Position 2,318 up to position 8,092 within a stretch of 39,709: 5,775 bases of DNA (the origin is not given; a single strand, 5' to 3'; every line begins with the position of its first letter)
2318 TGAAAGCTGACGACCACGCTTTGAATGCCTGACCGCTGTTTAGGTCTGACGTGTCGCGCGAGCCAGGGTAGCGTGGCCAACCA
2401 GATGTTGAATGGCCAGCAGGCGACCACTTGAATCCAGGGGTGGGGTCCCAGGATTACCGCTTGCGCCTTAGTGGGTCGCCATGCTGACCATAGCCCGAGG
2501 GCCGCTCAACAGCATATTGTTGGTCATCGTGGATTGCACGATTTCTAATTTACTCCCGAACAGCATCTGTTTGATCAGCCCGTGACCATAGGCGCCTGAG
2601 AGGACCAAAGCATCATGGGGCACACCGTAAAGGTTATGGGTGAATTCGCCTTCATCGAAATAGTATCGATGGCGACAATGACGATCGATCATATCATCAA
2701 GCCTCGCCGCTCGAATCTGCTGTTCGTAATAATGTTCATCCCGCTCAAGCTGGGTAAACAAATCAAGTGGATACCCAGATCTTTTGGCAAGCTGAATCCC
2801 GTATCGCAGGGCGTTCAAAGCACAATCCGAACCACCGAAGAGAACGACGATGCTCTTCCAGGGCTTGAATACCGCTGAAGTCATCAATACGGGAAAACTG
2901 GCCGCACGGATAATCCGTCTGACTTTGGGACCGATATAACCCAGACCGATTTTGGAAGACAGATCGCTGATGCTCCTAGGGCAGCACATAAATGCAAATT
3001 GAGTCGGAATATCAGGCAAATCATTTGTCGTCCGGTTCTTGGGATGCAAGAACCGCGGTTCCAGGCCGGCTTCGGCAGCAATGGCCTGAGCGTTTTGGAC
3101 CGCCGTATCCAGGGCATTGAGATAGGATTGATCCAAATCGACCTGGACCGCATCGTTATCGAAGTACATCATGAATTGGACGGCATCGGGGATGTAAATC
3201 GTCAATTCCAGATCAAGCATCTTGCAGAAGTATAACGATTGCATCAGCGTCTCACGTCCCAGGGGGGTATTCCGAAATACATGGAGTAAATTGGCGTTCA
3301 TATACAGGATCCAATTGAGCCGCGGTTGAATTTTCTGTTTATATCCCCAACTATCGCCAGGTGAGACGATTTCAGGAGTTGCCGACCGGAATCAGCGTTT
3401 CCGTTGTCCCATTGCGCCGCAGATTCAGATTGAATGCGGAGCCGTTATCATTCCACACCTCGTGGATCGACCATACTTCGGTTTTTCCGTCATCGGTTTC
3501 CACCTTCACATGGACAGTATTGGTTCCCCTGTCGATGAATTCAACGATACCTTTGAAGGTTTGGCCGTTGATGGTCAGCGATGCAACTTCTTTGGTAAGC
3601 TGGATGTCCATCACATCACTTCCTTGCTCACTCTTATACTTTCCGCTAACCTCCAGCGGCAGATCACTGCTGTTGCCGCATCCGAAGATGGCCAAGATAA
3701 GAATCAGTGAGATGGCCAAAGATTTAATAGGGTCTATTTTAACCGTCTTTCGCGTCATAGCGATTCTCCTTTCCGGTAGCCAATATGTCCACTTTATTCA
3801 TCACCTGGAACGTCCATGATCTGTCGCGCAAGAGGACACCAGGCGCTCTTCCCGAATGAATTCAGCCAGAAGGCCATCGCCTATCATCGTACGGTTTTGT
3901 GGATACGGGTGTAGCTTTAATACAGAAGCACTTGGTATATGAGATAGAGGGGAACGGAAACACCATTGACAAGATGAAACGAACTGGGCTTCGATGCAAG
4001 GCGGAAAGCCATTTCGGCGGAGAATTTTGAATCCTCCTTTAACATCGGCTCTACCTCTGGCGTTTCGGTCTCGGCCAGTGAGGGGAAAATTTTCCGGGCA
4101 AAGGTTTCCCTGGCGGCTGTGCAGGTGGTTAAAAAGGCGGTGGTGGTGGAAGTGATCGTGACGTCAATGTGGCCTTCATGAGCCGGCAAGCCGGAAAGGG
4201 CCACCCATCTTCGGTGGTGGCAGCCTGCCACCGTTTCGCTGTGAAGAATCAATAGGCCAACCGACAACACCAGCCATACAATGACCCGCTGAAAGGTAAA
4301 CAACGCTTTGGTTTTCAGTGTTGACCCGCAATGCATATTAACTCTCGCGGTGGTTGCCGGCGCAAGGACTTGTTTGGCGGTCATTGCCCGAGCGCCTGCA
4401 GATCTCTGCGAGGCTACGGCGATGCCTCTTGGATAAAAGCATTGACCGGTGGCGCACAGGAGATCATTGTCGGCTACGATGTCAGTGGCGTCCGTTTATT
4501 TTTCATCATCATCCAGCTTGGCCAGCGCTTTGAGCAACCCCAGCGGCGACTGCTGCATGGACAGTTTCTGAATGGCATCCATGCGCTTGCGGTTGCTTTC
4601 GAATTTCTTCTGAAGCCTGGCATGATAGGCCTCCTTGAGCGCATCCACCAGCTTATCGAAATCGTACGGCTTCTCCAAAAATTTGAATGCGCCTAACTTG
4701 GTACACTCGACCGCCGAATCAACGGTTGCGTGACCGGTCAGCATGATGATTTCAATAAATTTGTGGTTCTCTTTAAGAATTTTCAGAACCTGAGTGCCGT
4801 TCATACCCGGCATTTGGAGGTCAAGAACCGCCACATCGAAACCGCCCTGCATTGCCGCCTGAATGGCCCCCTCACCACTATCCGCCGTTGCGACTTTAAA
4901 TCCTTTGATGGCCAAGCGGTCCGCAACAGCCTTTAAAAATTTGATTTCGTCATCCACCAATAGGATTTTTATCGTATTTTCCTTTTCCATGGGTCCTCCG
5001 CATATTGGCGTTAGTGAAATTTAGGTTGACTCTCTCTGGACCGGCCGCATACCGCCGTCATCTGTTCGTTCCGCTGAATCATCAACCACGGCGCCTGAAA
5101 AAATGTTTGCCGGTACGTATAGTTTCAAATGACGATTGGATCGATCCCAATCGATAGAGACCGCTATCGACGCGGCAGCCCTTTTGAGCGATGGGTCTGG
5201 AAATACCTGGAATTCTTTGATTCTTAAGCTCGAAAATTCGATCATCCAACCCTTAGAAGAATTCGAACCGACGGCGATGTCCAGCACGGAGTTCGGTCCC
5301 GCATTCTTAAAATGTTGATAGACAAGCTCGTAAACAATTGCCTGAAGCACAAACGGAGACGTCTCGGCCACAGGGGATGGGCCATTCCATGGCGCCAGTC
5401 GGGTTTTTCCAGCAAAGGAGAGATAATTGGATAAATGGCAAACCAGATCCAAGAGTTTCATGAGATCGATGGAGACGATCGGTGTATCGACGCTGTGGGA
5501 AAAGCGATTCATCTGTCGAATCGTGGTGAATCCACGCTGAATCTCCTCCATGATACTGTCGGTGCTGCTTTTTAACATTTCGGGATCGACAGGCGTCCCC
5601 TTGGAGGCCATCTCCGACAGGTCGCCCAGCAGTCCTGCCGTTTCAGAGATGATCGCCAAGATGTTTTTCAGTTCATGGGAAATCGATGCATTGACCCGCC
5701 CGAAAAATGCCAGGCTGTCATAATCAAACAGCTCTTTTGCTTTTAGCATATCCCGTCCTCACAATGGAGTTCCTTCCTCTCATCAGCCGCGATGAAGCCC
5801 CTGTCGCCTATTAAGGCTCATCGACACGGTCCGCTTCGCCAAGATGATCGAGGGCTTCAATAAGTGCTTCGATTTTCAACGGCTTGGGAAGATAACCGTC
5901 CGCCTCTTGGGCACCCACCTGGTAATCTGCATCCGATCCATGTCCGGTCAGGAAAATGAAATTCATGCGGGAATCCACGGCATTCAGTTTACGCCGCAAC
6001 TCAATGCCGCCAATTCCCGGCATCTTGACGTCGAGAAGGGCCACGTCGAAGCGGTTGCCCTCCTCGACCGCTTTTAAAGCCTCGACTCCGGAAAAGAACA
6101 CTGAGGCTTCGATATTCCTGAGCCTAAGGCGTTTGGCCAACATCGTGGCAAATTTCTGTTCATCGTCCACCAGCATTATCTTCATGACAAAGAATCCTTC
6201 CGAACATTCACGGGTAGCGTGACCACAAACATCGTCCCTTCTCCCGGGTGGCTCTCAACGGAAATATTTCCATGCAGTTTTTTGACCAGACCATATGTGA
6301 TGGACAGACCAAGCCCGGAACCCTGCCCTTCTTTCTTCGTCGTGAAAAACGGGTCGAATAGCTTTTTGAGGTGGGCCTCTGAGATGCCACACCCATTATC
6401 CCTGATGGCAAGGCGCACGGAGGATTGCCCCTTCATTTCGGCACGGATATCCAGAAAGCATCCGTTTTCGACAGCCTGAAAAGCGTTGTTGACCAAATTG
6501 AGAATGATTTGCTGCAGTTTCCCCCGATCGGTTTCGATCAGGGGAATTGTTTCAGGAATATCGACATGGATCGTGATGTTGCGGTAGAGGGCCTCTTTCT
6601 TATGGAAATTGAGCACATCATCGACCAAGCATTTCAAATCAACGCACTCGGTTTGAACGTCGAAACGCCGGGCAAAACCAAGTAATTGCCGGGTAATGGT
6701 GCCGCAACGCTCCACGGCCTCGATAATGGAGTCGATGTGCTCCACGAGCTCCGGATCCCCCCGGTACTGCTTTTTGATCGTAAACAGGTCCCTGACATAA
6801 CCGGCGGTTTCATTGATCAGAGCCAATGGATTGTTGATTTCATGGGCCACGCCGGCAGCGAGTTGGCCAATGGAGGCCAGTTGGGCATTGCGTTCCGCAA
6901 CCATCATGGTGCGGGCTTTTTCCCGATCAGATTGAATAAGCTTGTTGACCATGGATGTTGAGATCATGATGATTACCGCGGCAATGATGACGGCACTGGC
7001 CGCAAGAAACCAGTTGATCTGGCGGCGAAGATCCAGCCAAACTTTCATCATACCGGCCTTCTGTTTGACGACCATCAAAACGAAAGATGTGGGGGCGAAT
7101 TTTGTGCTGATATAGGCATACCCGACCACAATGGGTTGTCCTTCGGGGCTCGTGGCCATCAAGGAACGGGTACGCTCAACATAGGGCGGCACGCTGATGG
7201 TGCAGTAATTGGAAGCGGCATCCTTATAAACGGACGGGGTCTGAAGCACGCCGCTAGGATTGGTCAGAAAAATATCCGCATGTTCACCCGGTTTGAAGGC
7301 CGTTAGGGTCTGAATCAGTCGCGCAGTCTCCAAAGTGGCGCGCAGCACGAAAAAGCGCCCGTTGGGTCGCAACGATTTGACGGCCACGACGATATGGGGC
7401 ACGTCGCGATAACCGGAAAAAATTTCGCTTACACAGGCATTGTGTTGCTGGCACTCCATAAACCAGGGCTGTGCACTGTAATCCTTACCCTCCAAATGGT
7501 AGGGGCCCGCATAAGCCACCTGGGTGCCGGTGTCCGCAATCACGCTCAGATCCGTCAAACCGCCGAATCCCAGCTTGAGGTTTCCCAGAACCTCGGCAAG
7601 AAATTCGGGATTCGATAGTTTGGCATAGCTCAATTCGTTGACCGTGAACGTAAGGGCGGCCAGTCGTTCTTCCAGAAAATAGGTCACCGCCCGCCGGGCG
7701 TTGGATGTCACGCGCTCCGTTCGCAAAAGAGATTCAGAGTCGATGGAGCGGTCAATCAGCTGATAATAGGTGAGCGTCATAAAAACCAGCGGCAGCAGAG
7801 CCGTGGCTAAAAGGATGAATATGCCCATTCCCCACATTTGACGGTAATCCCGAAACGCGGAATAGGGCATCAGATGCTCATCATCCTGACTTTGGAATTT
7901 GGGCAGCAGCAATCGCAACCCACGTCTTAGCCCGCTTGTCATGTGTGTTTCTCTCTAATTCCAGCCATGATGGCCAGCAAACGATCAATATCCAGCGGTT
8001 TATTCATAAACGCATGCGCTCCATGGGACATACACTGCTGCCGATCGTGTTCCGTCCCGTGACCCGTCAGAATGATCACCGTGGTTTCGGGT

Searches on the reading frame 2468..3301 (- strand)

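Call 64: search_protein_families(library=pfam, proteins=[window:2468-3301:-], max_evalue=0.001)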
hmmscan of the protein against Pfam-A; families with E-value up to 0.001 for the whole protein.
window:2468-3301:- (277 aa): 1 family
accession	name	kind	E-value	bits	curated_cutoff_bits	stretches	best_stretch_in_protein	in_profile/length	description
PF00582.32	Usp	-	1.1e-05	26.5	24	0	148-196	2-50/141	Universal stress protein family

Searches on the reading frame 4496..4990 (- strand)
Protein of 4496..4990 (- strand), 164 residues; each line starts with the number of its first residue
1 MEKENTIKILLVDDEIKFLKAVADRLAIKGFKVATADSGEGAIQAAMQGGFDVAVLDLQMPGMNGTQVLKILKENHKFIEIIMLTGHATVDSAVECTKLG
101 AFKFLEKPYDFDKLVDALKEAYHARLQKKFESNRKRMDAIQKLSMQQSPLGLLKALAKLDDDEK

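Call 64: search_protein_families(library=pfam, proteins=[window:4496-4990:-], max_evalue=0.001)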
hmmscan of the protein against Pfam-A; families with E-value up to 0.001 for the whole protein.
window:4496-4990:- (164 aa): 1 family
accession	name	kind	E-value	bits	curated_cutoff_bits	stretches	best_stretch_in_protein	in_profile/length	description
PF00072.30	Response_reg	-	6.7e-29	100.7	30.2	1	9-118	1-110/111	Response regulator receiver domain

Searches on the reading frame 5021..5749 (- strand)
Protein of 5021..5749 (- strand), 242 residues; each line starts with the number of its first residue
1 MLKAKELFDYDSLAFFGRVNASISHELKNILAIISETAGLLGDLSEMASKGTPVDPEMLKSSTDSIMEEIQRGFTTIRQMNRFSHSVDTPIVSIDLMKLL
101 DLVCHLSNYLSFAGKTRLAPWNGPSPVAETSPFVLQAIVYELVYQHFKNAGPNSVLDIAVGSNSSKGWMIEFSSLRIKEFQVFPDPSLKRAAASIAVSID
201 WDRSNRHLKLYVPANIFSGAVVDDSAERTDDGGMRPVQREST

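Call 64: search_protein_families(library=pfam, proteins=[window:5021-5749:-], max_evalue=0.001)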
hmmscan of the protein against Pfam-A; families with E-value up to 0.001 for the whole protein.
window:5021-5749:- (242 aa): 1 family
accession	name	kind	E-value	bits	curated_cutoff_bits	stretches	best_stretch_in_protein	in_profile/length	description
PF00512.31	HisKA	-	4.2e-06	27.1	26.9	1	18-84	4-61/66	His Kinase A (phospho-acceptor) domain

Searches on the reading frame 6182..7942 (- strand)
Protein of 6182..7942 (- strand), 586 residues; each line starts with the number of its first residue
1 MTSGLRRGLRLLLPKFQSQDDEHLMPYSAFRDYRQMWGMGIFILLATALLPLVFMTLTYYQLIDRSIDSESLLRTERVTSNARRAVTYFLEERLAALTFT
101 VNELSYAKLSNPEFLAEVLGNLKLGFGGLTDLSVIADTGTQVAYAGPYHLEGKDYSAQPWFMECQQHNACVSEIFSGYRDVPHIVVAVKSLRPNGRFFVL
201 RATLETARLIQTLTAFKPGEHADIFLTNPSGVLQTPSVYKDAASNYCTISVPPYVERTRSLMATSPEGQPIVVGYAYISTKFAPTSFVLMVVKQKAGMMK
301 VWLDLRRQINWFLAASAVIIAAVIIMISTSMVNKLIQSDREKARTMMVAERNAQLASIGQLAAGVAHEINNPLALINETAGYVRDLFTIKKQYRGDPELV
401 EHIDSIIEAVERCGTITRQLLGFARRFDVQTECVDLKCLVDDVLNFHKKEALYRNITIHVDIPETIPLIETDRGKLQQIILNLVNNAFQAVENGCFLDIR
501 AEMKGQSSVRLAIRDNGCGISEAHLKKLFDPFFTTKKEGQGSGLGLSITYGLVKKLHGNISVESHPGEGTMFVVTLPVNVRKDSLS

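Call 11: search_protein_families(library=pfam, proteins=[window:6182-7942:-], max_evalue=0.001)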
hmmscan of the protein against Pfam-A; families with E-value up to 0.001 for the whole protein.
window:6182-7942:- (586 aa): 4 families
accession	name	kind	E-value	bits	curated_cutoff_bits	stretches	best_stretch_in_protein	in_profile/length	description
PF02518.31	HATPase_c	-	6.9e-26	91.3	26.4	1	472-578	2-109/111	Histidine kinase-, DNA gyrase B-, and HSP90-like ATPase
PF00512.31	HisKA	-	4.8e-09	36.6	26.9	1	359-425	3-62/66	His Kinase A (phospho-acceptor) domain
PF02743.24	dCache_1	-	2.9e-05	24.2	45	1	82-234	18-180/240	Cache domain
PF14501.12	HATPase_c_5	-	0.00023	21.5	22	1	476-567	6-93/102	GHKL domain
